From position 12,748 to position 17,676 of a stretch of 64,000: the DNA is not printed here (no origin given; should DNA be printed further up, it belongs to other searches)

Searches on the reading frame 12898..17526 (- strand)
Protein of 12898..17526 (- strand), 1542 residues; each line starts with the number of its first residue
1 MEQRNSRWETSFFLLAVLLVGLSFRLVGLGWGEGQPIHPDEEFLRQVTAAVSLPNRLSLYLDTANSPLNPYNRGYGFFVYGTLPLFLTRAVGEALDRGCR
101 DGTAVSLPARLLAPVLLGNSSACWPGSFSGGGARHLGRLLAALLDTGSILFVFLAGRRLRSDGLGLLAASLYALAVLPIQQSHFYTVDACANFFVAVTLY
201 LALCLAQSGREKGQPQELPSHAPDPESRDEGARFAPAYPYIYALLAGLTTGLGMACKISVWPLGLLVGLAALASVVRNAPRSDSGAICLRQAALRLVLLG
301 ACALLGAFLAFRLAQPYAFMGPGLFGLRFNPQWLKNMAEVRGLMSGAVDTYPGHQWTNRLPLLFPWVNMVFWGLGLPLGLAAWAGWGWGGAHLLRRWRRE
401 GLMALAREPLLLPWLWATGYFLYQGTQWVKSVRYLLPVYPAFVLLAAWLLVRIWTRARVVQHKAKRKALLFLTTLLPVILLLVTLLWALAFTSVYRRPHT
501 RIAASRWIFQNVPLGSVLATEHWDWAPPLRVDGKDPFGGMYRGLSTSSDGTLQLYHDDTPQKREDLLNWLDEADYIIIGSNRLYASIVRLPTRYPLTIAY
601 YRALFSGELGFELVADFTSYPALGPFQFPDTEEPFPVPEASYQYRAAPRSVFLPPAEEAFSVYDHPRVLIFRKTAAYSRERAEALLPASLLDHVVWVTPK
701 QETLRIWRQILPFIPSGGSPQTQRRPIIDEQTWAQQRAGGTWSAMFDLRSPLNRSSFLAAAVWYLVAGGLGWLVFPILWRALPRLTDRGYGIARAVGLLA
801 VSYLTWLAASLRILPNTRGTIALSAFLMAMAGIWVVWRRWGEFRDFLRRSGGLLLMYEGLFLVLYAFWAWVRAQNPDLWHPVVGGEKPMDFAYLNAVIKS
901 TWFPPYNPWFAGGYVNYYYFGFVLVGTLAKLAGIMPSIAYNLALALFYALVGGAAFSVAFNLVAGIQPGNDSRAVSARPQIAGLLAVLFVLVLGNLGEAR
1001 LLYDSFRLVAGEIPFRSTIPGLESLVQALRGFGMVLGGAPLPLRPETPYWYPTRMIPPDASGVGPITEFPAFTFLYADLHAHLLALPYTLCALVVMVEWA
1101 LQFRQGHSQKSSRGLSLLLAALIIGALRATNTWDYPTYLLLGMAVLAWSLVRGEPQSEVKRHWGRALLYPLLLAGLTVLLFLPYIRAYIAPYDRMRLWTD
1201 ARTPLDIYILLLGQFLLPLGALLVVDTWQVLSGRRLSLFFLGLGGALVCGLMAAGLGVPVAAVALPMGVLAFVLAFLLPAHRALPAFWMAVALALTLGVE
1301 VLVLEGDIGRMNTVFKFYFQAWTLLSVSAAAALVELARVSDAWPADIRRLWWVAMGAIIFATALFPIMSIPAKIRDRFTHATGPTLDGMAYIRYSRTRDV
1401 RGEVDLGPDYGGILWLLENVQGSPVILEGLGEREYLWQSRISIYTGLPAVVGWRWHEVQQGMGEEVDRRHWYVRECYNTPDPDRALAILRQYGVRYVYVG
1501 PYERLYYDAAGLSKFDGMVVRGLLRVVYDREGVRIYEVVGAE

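Call 11: search_protein_families(library=pfam, proteins=[window:12898-17526:-], max_evalue=0.001)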
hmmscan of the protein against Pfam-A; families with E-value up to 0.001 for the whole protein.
window:12898-17526:- (1542 aa): 1 family
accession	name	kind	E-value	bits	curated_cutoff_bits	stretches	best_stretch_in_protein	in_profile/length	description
PF10060.15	DUF2298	-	1.9e-107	360.7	27.8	1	801-1325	2-488/488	Uncharacterized membrane protein (DUF2298)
